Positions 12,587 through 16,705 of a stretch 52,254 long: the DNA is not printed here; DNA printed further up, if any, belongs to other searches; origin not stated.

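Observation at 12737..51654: Surface (S-layer-like) protein followed by about 35 kb of glycosylation genes: candidate protein O-glycosylation system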

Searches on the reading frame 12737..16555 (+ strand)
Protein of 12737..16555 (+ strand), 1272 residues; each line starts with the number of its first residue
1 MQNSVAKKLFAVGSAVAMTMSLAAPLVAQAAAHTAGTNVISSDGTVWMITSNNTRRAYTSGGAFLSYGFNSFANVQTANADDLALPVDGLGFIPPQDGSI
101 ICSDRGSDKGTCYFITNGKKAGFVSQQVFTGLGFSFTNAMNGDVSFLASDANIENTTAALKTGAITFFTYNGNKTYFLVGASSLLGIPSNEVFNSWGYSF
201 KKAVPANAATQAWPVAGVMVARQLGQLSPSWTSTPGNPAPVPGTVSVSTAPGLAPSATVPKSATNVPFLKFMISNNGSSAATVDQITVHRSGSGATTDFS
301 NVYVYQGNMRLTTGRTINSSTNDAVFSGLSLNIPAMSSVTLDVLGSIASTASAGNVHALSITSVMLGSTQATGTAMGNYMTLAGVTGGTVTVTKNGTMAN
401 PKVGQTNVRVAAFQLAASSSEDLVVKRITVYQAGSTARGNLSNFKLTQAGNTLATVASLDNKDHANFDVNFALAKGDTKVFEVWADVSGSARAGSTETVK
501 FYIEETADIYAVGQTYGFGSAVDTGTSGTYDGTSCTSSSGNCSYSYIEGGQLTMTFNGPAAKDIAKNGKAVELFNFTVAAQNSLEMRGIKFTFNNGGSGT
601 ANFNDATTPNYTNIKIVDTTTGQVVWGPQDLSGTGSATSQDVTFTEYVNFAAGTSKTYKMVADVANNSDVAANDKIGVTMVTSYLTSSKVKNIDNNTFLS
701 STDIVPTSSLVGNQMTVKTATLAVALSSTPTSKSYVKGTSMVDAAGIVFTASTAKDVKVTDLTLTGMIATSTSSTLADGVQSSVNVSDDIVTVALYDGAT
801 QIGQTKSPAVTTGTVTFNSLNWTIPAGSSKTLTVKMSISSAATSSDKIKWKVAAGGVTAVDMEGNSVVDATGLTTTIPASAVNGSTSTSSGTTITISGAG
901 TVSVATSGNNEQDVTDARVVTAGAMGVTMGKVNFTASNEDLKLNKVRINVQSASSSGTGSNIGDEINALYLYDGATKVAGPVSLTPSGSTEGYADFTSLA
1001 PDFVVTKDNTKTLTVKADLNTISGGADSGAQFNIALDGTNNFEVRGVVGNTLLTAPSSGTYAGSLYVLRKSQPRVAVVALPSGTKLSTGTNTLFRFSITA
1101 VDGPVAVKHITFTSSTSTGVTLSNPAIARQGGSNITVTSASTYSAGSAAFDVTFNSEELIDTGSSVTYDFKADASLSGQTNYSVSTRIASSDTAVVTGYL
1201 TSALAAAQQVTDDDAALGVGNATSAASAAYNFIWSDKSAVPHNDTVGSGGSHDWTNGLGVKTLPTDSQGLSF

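Call 3: search_protein_families(library=pfam, proteins=[window:12737-16555:+], max_evalue=0.01)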
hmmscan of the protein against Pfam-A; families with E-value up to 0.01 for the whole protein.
window:12737-16555:+ (1272 aa): 0 families

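Call 9: find_homologous_proteins(query=window:12737-16555:+)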
Query window:12737-16555:+ (1272 aa): 231 proteins with E <= 0.001 among 8000 candidates; the best 120 are listed.
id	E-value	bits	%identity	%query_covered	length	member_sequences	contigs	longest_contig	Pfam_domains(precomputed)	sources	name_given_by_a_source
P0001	0.0e+0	1855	70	100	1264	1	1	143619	-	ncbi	-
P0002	0.0e+0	1560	98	58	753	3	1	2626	-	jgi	jgi:hypothetical protein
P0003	0.0e+0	1550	61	100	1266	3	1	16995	-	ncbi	-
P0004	0.0e+0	1491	60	100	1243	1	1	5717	-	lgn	-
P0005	0.0e+0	1482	60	100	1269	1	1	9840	-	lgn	-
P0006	0.0e+0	1415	59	100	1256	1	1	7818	-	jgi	-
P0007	0.0e+0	1391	57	100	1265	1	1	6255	-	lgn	-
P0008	0.0e+0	1147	51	100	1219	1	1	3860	-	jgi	jgi:hypothetical protein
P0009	0.0e+0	1145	52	100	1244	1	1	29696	-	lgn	-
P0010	0.0e+0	1135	51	100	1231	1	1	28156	-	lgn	-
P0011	0.0e+0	1106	50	100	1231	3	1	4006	-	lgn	-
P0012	8.3e-287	973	46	100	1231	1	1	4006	-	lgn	-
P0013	3.7e-278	944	45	100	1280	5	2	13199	-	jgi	jgi:hypothetical protein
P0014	9.4e-255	867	44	100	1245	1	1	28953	-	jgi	jgi:hypothetical protein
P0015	3.5e-241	822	45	81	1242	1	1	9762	-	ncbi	-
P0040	3.4e-106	375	32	100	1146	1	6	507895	-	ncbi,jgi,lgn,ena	-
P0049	8.7e-102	360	33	79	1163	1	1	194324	PF01471.24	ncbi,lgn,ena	-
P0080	1.2e-91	327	31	81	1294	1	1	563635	-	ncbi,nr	ncbi:hypothetical protein K8R04_01230 [Candidatus Uhrbacteria bacterium]|nr:hypothetical protein [Ca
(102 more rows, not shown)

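Call 11: find_encoding_contigs(protein=P0001, flank=10000, max_places=2)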
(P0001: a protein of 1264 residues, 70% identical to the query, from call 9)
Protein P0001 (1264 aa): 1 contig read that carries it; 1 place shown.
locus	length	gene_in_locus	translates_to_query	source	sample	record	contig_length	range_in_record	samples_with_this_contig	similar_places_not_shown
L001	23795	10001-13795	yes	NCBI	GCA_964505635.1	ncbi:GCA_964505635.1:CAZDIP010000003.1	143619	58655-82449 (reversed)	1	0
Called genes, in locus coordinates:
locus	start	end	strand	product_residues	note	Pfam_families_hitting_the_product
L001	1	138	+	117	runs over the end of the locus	PF00903:Glyoxalase (faint)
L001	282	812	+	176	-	-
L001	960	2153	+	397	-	PF00438:S-AdoMet_synt_N, PF02772:S-AdoMet_synt_M, PF02773:S-AdoMet_synt_C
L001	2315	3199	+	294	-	PF01145:Band_7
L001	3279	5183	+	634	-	PF00456:Transketolase_N, PF13292:DXP_synthase_N, PF00676:E1_dh (weak), PF02779:Transket_pyr, PF02780:Transketolase_C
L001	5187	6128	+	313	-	PF03320:FBPase_glpX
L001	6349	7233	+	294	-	PF09863:DUF2090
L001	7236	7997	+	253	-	PF18306:LDcluster4, PF03641:Lysine_decarbox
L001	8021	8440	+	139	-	-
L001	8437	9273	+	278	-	PF00923:TAL_FSA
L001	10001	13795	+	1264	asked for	-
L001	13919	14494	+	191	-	PF13414:TPR_11 (faint), PF13431:TPR_17 (weak), PF00515:TPR_1, PF07719:TPR_2 (weak), PF14559:TPR_19, PF00515:TPR_1, PF07719:TPR_2 (weak), PF13181:TPR_8 (weak), +6 more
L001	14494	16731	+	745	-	PF04932:Wzy_C, PF13424:TPR_12 (faint), PF13431:TPR_17 (faint), PF13428:TPR_14 (faint), PF13432:TPR_16 (faint), PF14559:TPR_19 (weak)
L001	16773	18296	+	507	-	PF25973:BSH_CzcB, PF25881:HH_YBHG (faint), PF25954:Beta-barrel_RND_2 (weak), PF25990:Beta-barrel_YknX, PF26002:Beta-barrel_AprE (faint), PF25989:YknX_C (faint)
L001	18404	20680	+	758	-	PF04932:Wzy_C, PF13428:TPR_14 (faint), PF12895:ANAPC3 (faint), PF23914:TPR_CcmH_CycH (faint), PF14559:TPR_19 (weak)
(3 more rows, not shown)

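Call 12: find_encoding_contigs(protein=P0040, flank=10000, max_places=2)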
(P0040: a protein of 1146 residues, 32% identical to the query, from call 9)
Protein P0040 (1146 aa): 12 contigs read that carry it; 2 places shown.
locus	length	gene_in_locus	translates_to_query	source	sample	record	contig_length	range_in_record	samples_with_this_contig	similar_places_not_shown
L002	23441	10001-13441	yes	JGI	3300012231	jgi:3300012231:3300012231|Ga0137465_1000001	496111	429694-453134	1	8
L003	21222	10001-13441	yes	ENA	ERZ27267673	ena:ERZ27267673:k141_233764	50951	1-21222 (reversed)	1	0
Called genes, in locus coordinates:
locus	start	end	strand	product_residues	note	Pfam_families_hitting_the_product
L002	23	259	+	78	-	-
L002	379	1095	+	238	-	-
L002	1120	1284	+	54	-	-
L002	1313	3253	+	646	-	PF00456:Transketolase_N, PF13292:DXP_synthase_N, PF00676:E1_dh (weak), PF02779:Transket_pyr, PF02780:Transketolase_C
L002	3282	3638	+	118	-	PF05635:23S_rRNA_IVP, PF22296:bAvd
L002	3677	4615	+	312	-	PF03320:FBPase_glpX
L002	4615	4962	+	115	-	-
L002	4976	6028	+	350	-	PF00274:Glycolytic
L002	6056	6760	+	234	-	PF18306:LDcluster4, PF03641:Lysine_decarbox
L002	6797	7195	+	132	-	PF13366:PDDEXK_3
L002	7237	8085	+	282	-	PF00923:TAL_FSA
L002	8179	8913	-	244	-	-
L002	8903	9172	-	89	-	-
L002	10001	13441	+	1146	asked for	-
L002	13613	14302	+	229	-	PF23233:HAT_Syf1_CNRKL1_N (faint), PF00515:TPR_1 (faint), PF07719:TPR_2 (faint), PF13181:TPR_8 (faint), PF13428:TPR_14 (faint), PF14559:TPR_19 (faint), PF13414:TPR_11 (faint), PF23241:HAT_PRP39_C (weak), +2 more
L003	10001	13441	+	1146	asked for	-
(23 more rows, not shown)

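Call 13: find_encoding_contigs(protein=P0080, flank=10000, max_places=2)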
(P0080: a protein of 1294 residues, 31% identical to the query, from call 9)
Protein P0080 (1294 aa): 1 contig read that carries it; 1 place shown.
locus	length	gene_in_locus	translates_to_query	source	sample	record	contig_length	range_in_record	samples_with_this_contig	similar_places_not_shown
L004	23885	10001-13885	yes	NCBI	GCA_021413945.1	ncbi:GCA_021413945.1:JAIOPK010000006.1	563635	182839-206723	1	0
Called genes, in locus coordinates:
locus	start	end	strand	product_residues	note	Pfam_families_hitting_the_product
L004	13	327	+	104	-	PF02482:Ribosomal_S30AE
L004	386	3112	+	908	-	PF07517:SecA_DEAD, PF01043:SecA_PP_bind, PF21090:P-loop_SecA, PF07516:SecA_SW, PF02810:SEC-C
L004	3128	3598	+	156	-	PF00293:NUDIX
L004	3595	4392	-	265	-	PF05175:MTS (weak), PF13489:Methyltransf_23, PF01209:Ubie_methyltran (weak), PF13847:Methyltransf_31, PF08241:Methyltransf_11, PF08242:Methyltransf_12, PF13649:Methyltransf_25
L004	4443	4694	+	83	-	-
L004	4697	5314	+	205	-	PF01209:Ubie_methyltran, PF13847:Methyltransf_31, PF13649:Methyltransf_25, PF08241:Methyltransf_11, PF08242:Methyltransf_12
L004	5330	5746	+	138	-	-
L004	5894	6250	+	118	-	PF02021:UPF0102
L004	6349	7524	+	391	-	PF13439:Glyco_transf_4, PF13579:Glyco_trans_4_4, PF00534:Glycos_transf_1, PF13692:Glyco_trans_1_4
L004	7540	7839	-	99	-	PF12728:HTH_17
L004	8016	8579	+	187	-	PF04542:Sigma70_r2, PF08281:Sigma70_r4_2, PF04545:Sigma70_r4 (weak)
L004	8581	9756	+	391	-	PF18915:DUF5667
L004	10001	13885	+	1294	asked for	-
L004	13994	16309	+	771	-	PF04932:Wzy_C, PF13414:TPR_11 (faint), PF14559:TPR_19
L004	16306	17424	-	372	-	PF13439:Glyco_transf_4, PF13477:Glyco_trans_4_2 (weak), PF13579:Glyco_trans_4_4, PF00534:Glycos_transf_1, PF13692:Glyco_trans_1_4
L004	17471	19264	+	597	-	PF13522:GATase_6, PF13537:GATase_7, PF12481:DUF3700 (weak), PF00733:Asn_synthase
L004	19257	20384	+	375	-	PF13439:Glyco_transf_4, PF13579:Glyco_trans_4_4 (weak), PF20706:GT4-conflict, PF00534:Glycos_transf_1, PF13692:Glyco_trans_1_4, PF13524:Glyco_trans_1_2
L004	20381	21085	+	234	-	PF13489:Methyltransf_23, PF08241:Methyltransf_11, PF08242:Methyltransf_12, PF13649:Methyltransf_25, PF13847:Methyltransf_31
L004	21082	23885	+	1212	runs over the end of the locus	PF13439:Glyco_transf_4, PF13579:Glyco_trans_4_4, PF00534:Glycos_transf_1, PF13692:Glyco_trans_1_4, PF13439:Glyco_transf_4, PF13579:Glyco_trans_4_4, PF00534:Glycos_transf_1, PF13692:Glyco_trans_1_4, +2 more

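Call 18: search_protein_families(library=ncbifam, proteins=[window:12737-16555:+], max_evalue=0.01)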
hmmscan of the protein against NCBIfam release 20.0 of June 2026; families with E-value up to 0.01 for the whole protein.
window:12737-16555:+ (1272 aa): 0 families

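Call 24: find_related_loci(query=A2, collection=genome_contigs, flank=10000)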
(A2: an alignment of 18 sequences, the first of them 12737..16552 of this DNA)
Query A2 (1272 aa) in genome_contigs; peptide patterns used: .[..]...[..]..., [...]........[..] (x = any residue, [..] = any of these).
117 stretches matched a pattern; 82 encode a relative of the query (tblastn E <= 1e-3); the best 80 are kept; 79 distinct loci.
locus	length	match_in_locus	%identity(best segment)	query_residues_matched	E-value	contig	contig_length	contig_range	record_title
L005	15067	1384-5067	50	1-1270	0e+0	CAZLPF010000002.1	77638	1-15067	MAG TPA_asm: uncultured Candidatus Saccharibacteria bacterium isolate binchicken_co105_70 genome assembly, contig: NODE_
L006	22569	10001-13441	32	1-1270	1e-107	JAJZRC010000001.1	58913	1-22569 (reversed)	MAG: bacterium isolate SKS1.bin76 NODE_831_length_58913_cov_2.509458, whole genome shotgun sequence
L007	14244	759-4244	31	1-1270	9e-107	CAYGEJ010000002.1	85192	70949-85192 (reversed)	MAG TPA_asm: uncultured Candidatus Saccharibacteria bacterium isolate ERP113451_co1_281 genome assembly, contig: NODE_16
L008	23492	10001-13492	31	1-1271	2e-103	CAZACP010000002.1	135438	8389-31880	MAG TPA_asm: uncultured Candidatus Saccharibacteria bacterium isolate SRP135725_co1_375 genome assembly, contig: NODE_55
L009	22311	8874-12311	31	1-1271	4e-103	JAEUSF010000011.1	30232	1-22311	MAG: Candidatus Doudnabacteria bacterium isolate new MAG-296 NODE_11_length_30232_cov_5.404842, whole genome shotgun seq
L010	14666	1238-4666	32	1-1265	2e-101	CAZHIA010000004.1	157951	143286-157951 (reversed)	MAG TPA_asm: uncultured Candidatus Saccharibacteria bacterium isolate SRP257259_co1_13 genome assembly, contig: NODE_76_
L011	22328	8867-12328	32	1-1270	4e-101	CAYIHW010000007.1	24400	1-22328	MAG TPA_asm: uncultured Candidatus Saccharibacteria bacterium isolate ERP119705_co23_139 genome assembly, contig: NODE_1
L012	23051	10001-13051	33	1-1031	2e-98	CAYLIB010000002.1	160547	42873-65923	MAG TPA_asm: uncultured Candidatus Saccharibacteria bacterium isolate SRP278252_co2_789 genome assembly, contig: NODE_10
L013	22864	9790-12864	35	1-1064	6e-98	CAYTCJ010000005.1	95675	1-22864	MAG TPA_asm: uncultured Candidatus Saccharibacteria bacterium isolate SRP257259_co1_173 genome assembly, contig: NODE_19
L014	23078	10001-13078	33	1-1035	9e-98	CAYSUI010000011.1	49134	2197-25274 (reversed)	MAG TPA_asm: uncultured Candidatus Saccharibacteria bacterium isolate SRP298887_co1_137 genome assembly, contig: NODE_42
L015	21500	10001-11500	45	1-509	1e-97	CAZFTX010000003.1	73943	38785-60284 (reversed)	MAG TPA_asm: uncultured Candidatus Saccharibacteria bacterium isolate SRP342105_co1_257 genome assembly, contig: NODE_42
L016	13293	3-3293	31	58-1270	6e-92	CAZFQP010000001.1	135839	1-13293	MAG TPA_asm: uncultured Candidatus Saccharibacteria bacterium isolate SRP278252_co1_731 genome assembly, contig: NODE_11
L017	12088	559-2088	43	1-517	2e-91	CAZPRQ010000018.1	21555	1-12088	MAG TPA_asm: uncultured Candidatus Saccharibacteria bacterium isolate SRP286056_co1_790 genome assembly, contig: NODE_28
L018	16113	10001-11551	42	1-513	1e-88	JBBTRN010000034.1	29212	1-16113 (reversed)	MAG: Patescibacteria group bacterium isolate H52-bin092_1 H52_bin092_1_000000000034, whole genome shotgun sequence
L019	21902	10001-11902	40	1-613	5e-92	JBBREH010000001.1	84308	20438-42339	MAG: Candidatus Doudnabacteria bacterium isolate Co_metawrap_2493 Cmw_2493_k141_8070726_length_84308_cov_24.9989, whole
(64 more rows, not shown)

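Call 93: find_encoding_contigs(protein=P0049, flank=10000, max_places=1)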
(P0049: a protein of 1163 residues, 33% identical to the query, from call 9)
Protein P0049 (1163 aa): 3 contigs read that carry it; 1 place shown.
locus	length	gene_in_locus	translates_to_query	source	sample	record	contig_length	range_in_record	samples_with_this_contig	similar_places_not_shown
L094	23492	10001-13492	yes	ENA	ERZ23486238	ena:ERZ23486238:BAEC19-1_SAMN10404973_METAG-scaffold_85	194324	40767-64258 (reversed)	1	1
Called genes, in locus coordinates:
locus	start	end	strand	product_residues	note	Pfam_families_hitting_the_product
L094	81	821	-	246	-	PF02535:Zip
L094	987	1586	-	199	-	-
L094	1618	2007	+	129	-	PF00472:RF-1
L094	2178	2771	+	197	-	PF01923:Cob_adeno_trans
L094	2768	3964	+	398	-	PF00266:Aminotran_5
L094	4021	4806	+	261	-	PF04402:SIMPL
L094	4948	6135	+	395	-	PF00089:Trypsin, PF10459:Peptidase_S46 (faint), PF13365:Trypsin_2, PF13180:PDZ_2, PF17820:PDZ_6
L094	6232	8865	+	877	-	PF02861:Clp_N, PF23569:NBD_SMAX1, PF00004:AAA, PF17871:AAA_lid_9, PF07724:AAA_2, PF00004:AAA, PF07728:AAA_5, PF10431:ClpB_D2-small, +8 more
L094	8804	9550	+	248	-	-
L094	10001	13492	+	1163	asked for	PF01471:PG_binding_1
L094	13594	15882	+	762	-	PF04932:Wzy_C, PF13428:TPR_14 (faint)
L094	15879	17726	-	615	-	PF13727:CoA_binding_3, PF00106:adh_short, PF01073:3Beta_HSD, PF01370:Epimerase, PF02719:Polysacc_synt_2, PF04321:RmlD_sub_bind, PF16363:GDP_Man_Dehyd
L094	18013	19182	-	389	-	PF00155:Aminotran_1_2 (weak), PF00266:Aminotran_5, PF01041:DegT_DnrJ_EryC1, PF01053:Cys_Met_Meta_PP (weak), PF01212:Beta_elim_lyase (weak)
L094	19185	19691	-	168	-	PF02779:Transket_pyr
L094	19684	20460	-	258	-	PF00456:Transketolase_N, PF13292:DXP_synthase_N (faint), PF02775:TPP_enzyme_C (weak), PF00676:E1_dh (weak)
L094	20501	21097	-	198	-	PF02397:Bac_transf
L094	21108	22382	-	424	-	PF00155:Aminotran_1_2, PF00266:Aminotran_5, PF01041:DegT_DnrJ_EryC1, PF01053:Cys_Met_Meta_PP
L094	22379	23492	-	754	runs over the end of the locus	PF04932:Wzy_C, PF13428:TPR_14 (faint), PF14559:TPR_19 (faint), PF13424:TPR_12 (faint)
